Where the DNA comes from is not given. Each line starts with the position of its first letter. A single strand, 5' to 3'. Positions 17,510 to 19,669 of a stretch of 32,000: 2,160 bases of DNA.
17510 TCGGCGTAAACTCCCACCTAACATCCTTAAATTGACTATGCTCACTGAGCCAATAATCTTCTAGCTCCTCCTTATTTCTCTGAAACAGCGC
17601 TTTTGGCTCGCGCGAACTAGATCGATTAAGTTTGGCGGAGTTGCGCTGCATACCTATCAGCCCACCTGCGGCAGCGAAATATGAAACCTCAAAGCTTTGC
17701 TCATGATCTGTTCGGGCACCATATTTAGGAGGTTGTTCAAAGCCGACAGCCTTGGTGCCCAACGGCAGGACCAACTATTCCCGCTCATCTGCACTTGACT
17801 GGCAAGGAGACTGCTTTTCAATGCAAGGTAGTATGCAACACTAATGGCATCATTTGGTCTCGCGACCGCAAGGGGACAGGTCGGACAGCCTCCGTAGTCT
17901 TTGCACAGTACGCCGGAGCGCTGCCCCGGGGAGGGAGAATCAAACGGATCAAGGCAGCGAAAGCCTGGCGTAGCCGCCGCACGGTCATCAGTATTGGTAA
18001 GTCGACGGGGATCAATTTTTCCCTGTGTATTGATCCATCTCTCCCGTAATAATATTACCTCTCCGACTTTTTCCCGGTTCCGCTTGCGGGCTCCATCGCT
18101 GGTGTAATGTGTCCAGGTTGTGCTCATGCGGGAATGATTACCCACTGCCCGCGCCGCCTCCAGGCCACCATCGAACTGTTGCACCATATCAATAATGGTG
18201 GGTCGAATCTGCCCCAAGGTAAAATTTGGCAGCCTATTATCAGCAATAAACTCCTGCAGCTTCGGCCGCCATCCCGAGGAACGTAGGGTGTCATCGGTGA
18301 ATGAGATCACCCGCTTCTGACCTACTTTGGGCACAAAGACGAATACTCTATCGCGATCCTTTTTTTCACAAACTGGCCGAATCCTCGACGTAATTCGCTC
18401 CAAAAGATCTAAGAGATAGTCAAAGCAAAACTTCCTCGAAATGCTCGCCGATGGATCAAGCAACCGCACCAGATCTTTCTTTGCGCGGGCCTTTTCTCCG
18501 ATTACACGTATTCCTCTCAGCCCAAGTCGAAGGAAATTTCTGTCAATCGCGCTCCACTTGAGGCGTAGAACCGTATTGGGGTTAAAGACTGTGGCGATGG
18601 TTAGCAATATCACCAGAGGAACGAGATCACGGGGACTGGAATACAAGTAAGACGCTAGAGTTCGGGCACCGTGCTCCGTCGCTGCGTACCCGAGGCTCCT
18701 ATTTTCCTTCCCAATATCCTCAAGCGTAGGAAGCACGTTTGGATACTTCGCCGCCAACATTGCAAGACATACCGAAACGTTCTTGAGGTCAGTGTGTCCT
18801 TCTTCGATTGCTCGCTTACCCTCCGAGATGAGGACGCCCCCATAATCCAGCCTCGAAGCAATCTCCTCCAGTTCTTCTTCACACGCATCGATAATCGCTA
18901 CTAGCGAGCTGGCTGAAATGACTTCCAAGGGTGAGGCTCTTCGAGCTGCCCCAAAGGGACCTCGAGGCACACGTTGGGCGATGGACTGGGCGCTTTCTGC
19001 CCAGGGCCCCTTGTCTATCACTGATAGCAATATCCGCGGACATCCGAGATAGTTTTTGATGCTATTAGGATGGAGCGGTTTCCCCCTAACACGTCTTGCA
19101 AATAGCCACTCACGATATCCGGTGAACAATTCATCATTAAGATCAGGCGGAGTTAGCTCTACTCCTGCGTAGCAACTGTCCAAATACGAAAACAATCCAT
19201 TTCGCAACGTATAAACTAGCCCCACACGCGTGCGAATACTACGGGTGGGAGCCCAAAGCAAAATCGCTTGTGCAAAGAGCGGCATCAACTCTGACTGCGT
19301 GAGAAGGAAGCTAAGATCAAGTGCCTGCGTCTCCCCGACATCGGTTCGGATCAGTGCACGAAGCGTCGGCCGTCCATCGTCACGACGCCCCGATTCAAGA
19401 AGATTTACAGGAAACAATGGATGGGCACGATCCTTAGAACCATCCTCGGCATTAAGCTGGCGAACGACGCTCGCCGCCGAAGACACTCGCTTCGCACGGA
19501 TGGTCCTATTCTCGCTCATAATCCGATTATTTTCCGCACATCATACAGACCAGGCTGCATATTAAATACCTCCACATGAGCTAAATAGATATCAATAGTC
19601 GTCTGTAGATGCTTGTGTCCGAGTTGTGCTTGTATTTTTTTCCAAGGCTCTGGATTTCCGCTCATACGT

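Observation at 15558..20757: Recombinase-in-trio (RIT)-type element: three distinct tyrosine recombinases packed end to end in a low-GC block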

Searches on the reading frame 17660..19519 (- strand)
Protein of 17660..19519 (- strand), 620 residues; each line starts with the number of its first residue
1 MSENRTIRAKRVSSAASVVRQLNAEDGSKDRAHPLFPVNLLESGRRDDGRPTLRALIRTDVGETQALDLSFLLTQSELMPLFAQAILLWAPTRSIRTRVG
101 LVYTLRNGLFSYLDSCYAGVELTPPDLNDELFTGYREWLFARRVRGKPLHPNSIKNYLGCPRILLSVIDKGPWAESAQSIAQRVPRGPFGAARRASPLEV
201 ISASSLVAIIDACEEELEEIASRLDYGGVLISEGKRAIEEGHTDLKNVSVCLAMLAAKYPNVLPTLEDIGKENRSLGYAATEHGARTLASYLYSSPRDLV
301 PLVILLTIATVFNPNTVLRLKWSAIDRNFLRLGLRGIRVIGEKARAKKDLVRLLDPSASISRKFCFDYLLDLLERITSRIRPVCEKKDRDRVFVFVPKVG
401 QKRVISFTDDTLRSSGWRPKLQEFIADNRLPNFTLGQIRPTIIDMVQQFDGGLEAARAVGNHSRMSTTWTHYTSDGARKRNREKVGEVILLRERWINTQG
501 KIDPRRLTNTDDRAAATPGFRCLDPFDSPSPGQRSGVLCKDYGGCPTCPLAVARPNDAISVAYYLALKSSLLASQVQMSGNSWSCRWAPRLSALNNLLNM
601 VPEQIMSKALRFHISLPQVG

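Call 3: search_protein_families(library=pfam, proteins=[window:17660-19519:-], max_evalue=0.01)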
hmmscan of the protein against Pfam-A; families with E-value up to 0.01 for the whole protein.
window:17660-19519:- (620 aa): 0 families

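Call 4: search_protein_families(library=ncbifam, proteins=[window:17660-19519:-], max_evalue=0.01)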
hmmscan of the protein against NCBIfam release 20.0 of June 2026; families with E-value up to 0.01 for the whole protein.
window:17660-19519:- (620 aa): 0 families

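Call 16: find_homologous_proteins(query=window:17660-19519:-, max_evalue=0.001)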
Query window:17660-19519:- (620 aa): 41 proteins with E <= 0.001 among 8000 candidates.
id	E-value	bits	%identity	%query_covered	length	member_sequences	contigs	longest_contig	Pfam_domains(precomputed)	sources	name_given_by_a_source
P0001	2.7e-281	953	100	68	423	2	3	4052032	-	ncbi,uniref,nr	ncbi:hypothetical protein [Cupriavidus necator]|uniref:hypothetical protein n=1 Tax=Cupriavidus neca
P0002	1.8e-161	557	46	100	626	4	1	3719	-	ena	-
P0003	3.7e-161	556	43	99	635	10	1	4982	-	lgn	-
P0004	2.5e-160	553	46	99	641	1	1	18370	-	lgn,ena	-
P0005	8.6e-160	551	45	100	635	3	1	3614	-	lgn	-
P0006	1.9e-159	550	45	99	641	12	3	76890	-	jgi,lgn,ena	jgi:hypothetical protein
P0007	3.8e-159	549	42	100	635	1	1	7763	-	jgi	jgi:hypothetical protein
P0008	2.9e-158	546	45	100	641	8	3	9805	-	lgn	-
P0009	9.4e-158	544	43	99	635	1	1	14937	-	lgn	-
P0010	7.0e-156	538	44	99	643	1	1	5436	PF13102.13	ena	-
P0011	2.6e-155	536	46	89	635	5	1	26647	-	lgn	-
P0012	1.1e-153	531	44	99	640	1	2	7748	-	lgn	-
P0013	3.7e-153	529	43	100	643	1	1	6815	PF13102.13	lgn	-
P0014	6.4e-152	525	44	94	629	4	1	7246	-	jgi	jgi:hypothetical protein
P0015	3.0e-151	523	44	99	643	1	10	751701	-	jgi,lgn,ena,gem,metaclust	metaclust:\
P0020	2.5e-148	513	43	99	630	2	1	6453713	-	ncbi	ncbi:hypothetical protein [Janthinobacterium lividum]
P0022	2.0e-146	507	46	84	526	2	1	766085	-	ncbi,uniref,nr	ncbi:hypothetical protein [Cupriavidus sp. YR651]|uniref:hypothetical protein n=1 Tax=Cupriavidus sp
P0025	4.4e-134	466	42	99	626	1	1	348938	-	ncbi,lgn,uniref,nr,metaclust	ncbi:hypothetical protein JAB1_49850 [Janthinobacterium sp. MP5059B]|uniref:hypothetical protein n=1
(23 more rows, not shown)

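Call 19: search_dna_similar(query=window:17660-19519:-, collection=plasmids, mode=protein, max_evalue=0.001, max_rows=25)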
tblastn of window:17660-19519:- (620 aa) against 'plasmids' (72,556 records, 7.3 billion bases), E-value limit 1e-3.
Records with a match: 45; places in all: 51; records where one place covers at least 80% of the query: 6.
Best place of each record, by identity: <60% 45.
By first word of the organism name: Sphingobium 10; Mesorhizobium 7; Novosphingobium 5; Sphingomonas 4; Agrobacterium 4; Bradyrhizobium 3; Methylocella 2; Burkholderia 2; Ancylobacter 2; Methylomonas 1; and 5 more.
By predicted mobility (MOB-suite, as given by PLSDB): conjugative 30; non-mobilizable 11; mobilizable 4.
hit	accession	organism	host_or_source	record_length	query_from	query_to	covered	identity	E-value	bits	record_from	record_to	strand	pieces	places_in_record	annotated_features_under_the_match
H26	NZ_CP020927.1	Sphingobium yanoikuyae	soil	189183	1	620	100%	38.1%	2e-98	337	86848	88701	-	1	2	hypothetical protein (x2) | site-specific integrase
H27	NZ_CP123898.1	Methylomonas sp. UP202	pure culture,canal sediment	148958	65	594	85%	31.4%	2e-63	234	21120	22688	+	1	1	hypothetical protein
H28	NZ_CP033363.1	Mesorhizobium sp. NZP2077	cell culture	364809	56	619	91%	25.2%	3e-12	78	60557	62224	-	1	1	hypothetical protein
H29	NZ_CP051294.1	Mesorhizobium sp. NZP2077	cell culture,Lotus corniculatus nodule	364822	56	619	91%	25.2%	3e-12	78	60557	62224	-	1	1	hypothetical protein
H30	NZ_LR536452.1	Methylocella tundrae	-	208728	64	619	90%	24.6%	2e-15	88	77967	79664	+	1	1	hypothetical protein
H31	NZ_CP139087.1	Methylocella tundrae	Single cell,tundra wetland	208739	64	619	90%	24.6%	2e-15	88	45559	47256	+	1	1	hypothetical protein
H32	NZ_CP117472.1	Sphingobium sp. YC-XJ3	whole organism,Contaminated soil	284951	126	612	79%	24.3%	4e-10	71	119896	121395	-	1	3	site-specific integrase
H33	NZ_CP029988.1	Sphingomonas sp. FARSPH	cell culture,Sf9 cell culture media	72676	56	549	80%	23.7%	4e-6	58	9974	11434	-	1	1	hypothetical protein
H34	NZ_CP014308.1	Burkholderia sp. PAMC 26561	single cell,lichen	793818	201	619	68%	27.0%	1e-12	79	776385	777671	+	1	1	hypothetical protein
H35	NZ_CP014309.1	Burkholderia sp. PAMC 26561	single cell,lichen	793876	201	619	68%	27.0%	1e-12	79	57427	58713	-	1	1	hypothetical protein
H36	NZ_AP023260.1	Mesorhizobium sp. L-2-11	Lotus japonicus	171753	162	619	74%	24.4%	9e-15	86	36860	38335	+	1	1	site-specific integrase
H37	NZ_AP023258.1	Mesorhizobium sp. L-2-11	Lotus japonicus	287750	162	619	74%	24.4%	9e-15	86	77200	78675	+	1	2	site-specific integrase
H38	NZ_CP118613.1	Ensifer adhaerens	Pure isolate,Rhizosphere of Cyperus ...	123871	201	617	67%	26.4%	9e-13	79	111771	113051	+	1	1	hypothetical protein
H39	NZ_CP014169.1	Sphingomonas panacis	Panax ginseng,bacterial cell,Panax ...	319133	162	595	70%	25.3%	1e-20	104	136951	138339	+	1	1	hypothetical protein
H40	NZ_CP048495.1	Agrobacterium tumefaciens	walnut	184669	119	549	70%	24.9%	3e-13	81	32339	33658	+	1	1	hypothetical protein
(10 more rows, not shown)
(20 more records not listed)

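Call 21: get_annotated_region(hit=H26, flank=8000)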
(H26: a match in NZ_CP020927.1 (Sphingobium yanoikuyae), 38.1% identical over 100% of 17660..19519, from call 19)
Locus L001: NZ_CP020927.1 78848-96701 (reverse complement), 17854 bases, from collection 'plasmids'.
description: Sphingobium yanoikuyae strain SHJ plasmid pSES189, complete sequence
organism: Sphingobium yanoikuyae (NCBI taxid 13690)
taxonomy: Bacteria; Pseudomonadota; Alphaproteobacteria; Sphingomonadales; Sphingomonadaceae; Sphingobium; Sphingobium yanoikuyae
host: -; source: soil; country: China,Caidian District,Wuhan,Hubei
typing (MOB-suite, as given by PLSDB): non-mobilizable; mating-pair formation MPF_F
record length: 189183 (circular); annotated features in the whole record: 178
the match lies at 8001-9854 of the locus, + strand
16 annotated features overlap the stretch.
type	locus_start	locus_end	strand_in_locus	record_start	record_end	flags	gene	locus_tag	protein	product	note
CDS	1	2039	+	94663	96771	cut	-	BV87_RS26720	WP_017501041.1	ParB/RepB/Spo0J family partition protein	-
CDS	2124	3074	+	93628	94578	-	-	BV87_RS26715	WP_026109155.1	zincin-like metallopeptidase domain-containing protein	-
CDS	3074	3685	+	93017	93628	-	-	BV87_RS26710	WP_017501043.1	hypothetical protein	-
CDS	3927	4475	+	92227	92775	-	-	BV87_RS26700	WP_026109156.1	thermonuclease family protein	-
CDS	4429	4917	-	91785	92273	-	-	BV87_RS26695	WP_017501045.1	hypothetical protein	-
CDS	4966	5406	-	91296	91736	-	-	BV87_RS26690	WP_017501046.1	GNAT family N-acetyltransferase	-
CDS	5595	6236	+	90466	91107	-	-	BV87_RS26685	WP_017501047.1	hypothetical protein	-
CDS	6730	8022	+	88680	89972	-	-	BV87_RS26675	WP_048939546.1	site-specific integrase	GO:0015074 - DNA integration [Evidence IEA]; GO:0006310 - DNA recombination [Evidence IEA]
CDS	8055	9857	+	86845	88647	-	-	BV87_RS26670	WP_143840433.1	hypothetical protein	-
CDS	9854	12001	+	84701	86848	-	-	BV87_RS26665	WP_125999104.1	hypothetical protein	-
CDS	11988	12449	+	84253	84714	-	-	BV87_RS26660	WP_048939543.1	hypothetical protein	-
CDS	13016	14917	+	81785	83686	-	-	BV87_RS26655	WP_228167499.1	prolyl oligopeptidase family serine peptidase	GO:0006508 - proteolysis [Evidence IEA]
CDS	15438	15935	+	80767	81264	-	-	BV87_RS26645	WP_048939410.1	TIR domain-containing protein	-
CDS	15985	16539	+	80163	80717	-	-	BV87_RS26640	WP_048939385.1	toll/interleukin-1 receptor domain-containing protein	GO:0007165 - signal transduction [Evidence IEA]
CDS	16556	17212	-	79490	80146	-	-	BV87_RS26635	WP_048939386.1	hypothetical protein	-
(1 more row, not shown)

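Call 47: find_encoding_contigs(protein=P0020, flank=10000, max_places=2)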
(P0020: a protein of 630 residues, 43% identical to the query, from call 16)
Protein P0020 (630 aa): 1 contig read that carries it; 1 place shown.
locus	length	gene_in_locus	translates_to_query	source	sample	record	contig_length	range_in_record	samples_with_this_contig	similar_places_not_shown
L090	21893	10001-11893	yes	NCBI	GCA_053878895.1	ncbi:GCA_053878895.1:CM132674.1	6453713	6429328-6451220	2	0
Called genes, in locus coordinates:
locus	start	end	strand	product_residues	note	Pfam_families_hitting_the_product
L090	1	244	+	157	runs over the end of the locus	PF04965:GPW_gp25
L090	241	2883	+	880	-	PF02861:Clp_N, PF13191:AAA_16 (weak), PF23569:NBD_SMAX1 (weak), PF00004:AAA, PF17871:AAA_lid_9, PF07724:AAA_2, PF07728:AAA_5, PF10431:ClpB_D2-small, +4 more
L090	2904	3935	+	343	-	PF06812:ImpA_N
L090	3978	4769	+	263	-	PF00497:SBP_bac_3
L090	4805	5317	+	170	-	PF08212:Lipocalin_2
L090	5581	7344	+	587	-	PF12729:4HB_MCP_1, PF00672:HAMP, PF00015:MCPsignal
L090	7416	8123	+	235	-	PF03942:DTW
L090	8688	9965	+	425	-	PF00589:Phage_integrase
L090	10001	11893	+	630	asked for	-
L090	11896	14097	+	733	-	-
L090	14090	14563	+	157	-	-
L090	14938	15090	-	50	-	-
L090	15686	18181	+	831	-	PF08378:NERD, PF13245:AAA_19, PF13401:AAA_22 (weak), PF13604:AAA_30, PF01443:Viral_helicase1 (faint), PF09848:SLFN-g3_helicase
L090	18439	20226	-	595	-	PF01935:DUF87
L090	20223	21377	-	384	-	PF13289:SIR2_2 (faint)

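Call 48: find_encoding_contigs(protein=P0022, flank=10000, max_places=2)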
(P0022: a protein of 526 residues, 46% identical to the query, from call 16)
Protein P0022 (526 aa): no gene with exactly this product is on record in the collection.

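Call 49: find_encoding_contigs(protein=P0015, flank=10000, max_places=3)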
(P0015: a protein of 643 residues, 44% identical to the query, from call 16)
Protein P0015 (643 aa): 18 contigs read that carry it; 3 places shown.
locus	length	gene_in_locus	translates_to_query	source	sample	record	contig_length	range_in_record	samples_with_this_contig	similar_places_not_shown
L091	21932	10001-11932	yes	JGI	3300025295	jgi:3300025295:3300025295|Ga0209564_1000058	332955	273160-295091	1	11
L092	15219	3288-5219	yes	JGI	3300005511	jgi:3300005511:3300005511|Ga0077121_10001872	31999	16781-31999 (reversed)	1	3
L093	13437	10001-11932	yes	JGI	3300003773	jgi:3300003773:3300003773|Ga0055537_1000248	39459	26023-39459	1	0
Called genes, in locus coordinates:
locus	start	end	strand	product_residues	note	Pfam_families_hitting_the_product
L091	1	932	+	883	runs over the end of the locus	PF02861:Clp_N, PF13191:AAA_16 (weak), PF00004:AAA, PF17871:AAA_lid_9, PF00004:AAA, PF07724:AAA_2, PF07728:AAA_5, PF10431:ClpB_D2-small, +3 more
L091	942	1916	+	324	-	PF06812:ImpA_N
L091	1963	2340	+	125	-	PF00903:Glyoxalase (weak)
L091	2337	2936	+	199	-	PF03942:DTW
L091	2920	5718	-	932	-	PF00012:HSP70, PF12531:DUF3731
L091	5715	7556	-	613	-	PF00012:HSP70, PF06723:MreB_Mbl (weak)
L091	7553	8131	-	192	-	-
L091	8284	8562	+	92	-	-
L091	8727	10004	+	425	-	PF00589:Phage_integrase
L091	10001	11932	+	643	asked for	-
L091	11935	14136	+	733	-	-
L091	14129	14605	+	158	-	-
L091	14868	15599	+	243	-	-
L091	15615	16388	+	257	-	-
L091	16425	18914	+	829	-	PF08378:NERD, PF00270:DEAD (faint), PF04851:ResIII (weak), PF13245:AAA_19, PF13401:AAA_22, PF13604:AAA_30, PF09848:SLFN-g3_helicase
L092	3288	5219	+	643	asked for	-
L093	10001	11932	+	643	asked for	-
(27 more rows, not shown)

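Call 50: find_encoding_contigs(protein=P0025, flank=10000, max_places=2)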
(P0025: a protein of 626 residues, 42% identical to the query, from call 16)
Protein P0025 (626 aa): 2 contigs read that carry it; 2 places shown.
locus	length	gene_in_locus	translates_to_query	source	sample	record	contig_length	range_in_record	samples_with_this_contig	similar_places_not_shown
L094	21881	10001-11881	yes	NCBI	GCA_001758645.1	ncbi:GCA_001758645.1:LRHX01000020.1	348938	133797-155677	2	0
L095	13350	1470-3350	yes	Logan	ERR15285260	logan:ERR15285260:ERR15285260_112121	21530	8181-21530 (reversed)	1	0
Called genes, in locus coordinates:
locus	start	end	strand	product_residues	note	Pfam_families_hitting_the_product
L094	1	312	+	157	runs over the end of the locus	PF04965:GPW_gp25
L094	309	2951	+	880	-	PF02861:Clp_N, PF13191:AAA_16 (weak), PF23569:NBD_SMAX1 (weak), PF00004:AAA, PF17871:AAA_lid_9, PF07724:AAA_2, PF07728:AAA_5, PF10431:ClpB_D2-small, +4 more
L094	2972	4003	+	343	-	PF06812:ImpA_N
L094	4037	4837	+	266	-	PF00497:SBP_bac_3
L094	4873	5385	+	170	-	PF08212:Lipocalin_2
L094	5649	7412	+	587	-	PF12729:4HB_MCP_1, PF00672:HAMP, PF00015:MCPsignal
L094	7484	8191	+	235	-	PF03942:DTW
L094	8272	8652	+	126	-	-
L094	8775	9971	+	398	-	PF00589:Phage_integrase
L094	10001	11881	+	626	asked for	-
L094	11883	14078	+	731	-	PF00589:Phage_integrase (faint)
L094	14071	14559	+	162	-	-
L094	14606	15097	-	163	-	PF13560:HTH_31, PF01381:HTH_3, PF13443:HTH_26 (weak)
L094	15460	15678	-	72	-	-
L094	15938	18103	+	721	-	PF02463:SMC_N, PF13166:AAA_13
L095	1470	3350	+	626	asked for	-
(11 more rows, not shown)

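Call 51: find_encoding_contigs(protein=P0006, flank=10000, max_places=2)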
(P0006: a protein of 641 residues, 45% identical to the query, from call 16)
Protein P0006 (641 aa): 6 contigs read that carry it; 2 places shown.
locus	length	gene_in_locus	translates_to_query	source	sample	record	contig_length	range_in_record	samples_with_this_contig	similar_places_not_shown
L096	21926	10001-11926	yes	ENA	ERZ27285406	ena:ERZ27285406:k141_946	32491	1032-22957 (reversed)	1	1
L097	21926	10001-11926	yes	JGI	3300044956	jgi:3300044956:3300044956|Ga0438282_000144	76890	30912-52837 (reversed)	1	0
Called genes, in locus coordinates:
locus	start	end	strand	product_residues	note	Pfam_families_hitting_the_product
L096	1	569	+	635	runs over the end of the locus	PF00989:PAS, PF08447:PAS_3 (weak), PF08448:PAS_4 (weak), PF13426:PAS_9, PF00989:PAS, PF13426:PAS_9, PF02518:HATPase_c, PF00072:Response_reg, +3 more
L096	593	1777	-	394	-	PF24708:Lip_C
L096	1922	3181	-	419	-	PF01738:DLH, PF02129:Peptidase_S15, PF00326:Peptidase_S9, PF12146:Hydrolase_4 (weak)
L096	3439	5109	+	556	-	PF07690:MFS_1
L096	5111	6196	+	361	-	PF26002:Beta-barrel_AprE (faint), PF25917:BSH_RND, PF25919:BSH_CusB (weak), PF25881:HH_YBHG, PF25954:Beta-barrel_RND_2 (weak), PF25963:Beta-barrel_AAEA, PF25990:Beta-barrel_YknX (faint)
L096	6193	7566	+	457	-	PF02321:OEP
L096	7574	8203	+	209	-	PF03942:DTW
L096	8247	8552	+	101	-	-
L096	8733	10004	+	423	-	PF00589:Phage_integrase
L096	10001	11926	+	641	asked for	-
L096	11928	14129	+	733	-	-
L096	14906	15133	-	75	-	-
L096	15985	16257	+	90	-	PF13560:HTH_31 (weak), PF01381:HTH_3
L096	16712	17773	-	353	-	PF00403:HMA (weak), PF01545:Cation_efflux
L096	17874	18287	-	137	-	PF13411:MerR_1, PF00376:MerR, PF09278:MerR-DNA-bind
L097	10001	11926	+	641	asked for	-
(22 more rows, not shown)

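Call 59: search_solved_structures(query=A1, max_evalue=1, show_alignments=2)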
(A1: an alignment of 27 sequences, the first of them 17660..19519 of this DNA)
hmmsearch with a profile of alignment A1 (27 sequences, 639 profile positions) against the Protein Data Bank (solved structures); distinct sequences matched with E-value up to 1: 0.

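Call 74: predict_structure(alignment_id=A3)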
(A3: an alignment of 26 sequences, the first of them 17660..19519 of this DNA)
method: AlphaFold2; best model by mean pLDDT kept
length: 620 residues; sequences in the alignment: 26
mean_pLDDT: 79.2   pTM: 0.52
mean pLDDT of the five models: 79.2, 79.0, 76.5, 76.2, 75.7
residues with pLDDT >= 90: 266; 70-90: 201; 50-70: 82; < 50: 71
segments of 3 or more residues with pLDDT < 50: 1-12, 25-37, 192-197, 500-502, 506-523, 542-553
pLDDT, mean of each block of 10 residues (from residue 1): 36 51 44 49 88 86 83 93 94 88 95 92 91 94 88 92 92 91 81 50 90 95 95 96 93 96 92 94 92 92 93 89 90 83 73 73 83 94 91 87 81 70 94 89 82 77 76 72 57 53 45 37 49 55 44 66 87 83 77 81 89 77
secondary structure, 60 per line:
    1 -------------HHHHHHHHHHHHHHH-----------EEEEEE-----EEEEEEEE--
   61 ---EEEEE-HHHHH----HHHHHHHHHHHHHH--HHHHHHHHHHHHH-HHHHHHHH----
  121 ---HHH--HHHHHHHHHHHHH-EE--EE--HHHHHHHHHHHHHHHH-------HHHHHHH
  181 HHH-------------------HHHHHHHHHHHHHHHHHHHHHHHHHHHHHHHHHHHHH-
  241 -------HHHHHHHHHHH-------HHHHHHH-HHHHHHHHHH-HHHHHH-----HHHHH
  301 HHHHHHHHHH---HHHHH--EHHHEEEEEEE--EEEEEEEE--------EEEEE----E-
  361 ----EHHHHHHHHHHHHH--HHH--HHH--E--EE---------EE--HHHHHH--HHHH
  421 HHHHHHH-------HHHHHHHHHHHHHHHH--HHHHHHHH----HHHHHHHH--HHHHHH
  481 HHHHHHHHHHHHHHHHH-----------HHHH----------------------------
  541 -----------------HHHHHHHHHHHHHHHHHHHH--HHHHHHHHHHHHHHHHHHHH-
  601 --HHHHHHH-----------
elements in order: H14-28 E40-45 E51-58 E64-68 H70-74 H79-92 H95-107 H109-116 H129-141 H151-166 H174-183 H203-239 H248-258 H266-272 H274-283 H285-290 H296-310 H314-318 E325-331 E334-341 E350-354 H366-378 H409-414 H417-427 H435-450 H453-460 H465-472 H475-497 H509-512 H558-577 H580-599 H603-609

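Call 79: fold_search(model_id=the predicted structure, library=pdb)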
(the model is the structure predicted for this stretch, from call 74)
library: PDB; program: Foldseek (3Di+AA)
matches with E <= 10: 119; with E <= 0.001: 10
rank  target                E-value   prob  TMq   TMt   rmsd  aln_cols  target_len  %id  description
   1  5jjv_B                4.3e-05  1.00  0.34  0.53   6.6       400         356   12  Crystal structure of XerH site-specific recombinase bound to palindromic difH substrate: post-cleavage complex (released 2016-12-28)
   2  5jk0_D                5.2e-05  1.00  0.33  0.53   6.0       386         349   12  Crystal structure of XerH site-specific recombinase bound to difH substrate: pre-cleavage complex (released 2016-12-28)
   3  5jk0_B                9.2e-05  1.00  0.32  0.53   7.0       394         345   11  Crystal structure of XerH site-specific recombinase bound to difH substrate: pre-cleavage complex (released 2016-12-28)
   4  5jjv_A                1.6e-04  1.00  0.33  0.53   8.3       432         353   12  Crystal structure of XerH site-specific recombinase bound to palindromic difH substrate: post-cleavage complex (released 2016-12-28)
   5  5jk0_A                1.6e-04  1.00  0.29  0.48   7.9       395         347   11  Crystal structure of XerH site-specific recombinase bound to difH substrate: pre-cleavage complex (released 2016-12-28)
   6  5hxy_D                2.7e-04  1.00  0.22  0.45  13.7       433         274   13  Crystal structure of XerA recombinase (released 2017-02-01)
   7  5jk0_C                3.3e-04  1.00  0.29  0.47   7.4       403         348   11  Crystal structure of XerH site-specific recombinase bound to difH substrate: pre-cleavage complex (released 2016-12-28)
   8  5hxy_A                4.4e-04  1.00  0.23  0.45  13.3       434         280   11  Crystal structure of XerA recombinase (released 2017-02-01)
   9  5u91_E                8.2e-04  1.00  0.28  0.47  17.0       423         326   10  Crystal structure of Tre/loxLTR complex (released 2017-07-26)
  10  1crx_A                8.6e-04  1.00  0.26  0.44  17.3       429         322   11  CRE RECOMBINASE/DNA COMPLEX REACTION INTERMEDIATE I (released 1998-10-14)
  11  5hxy_B                1.0e-03  1.00  0.22  0.46  13.4       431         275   12  Crystal structure of XerA recombinase (released 2017-02-01)
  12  2hof_B                1.1e-03  1.00  0.29  0.49  10.5       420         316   11  Crystal structure of the pre-cleavage synaptic complex in the cre-loxp site-specific recombination (released 2007-06-26)
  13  5u91_F                1.5e-03  1.00  0.29  0.48   9.0       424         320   10  Crystal structure of Tre/loxLTR complex (released 2017-07-26)
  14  4crx_A                1.5e-03  1.00  0.26  0.44  17.6       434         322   10  ASYMMETRIC DNA-BENDING IN THE CRE-LOXP SITE-SPECIFIC RECOMBINATION SYNAPSE (released 1999-06-14)
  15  1ma7_B                1.7e-03  1.00  0.27  0.46  17.3       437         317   12  Crystal structure of Cre site-specific recombinase complexed with a mutant DNA substrate, LoxP-A8/T27 (released 2003-07-08)
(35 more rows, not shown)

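Call 93: search_protein_families(library=padloc, proteins=[window:17660-19519:-], max_evalue=0.01)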
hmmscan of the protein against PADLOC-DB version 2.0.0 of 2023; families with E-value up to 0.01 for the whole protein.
window:17660-19519:- (620 aa): 0 families

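Call 94: search_protein_families(library=phrogs, proteins=[window:17660-19519:-], max_evalue=0.01)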
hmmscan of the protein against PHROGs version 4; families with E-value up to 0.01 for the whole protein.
window:17660-19519:- (620 aa): 0 families
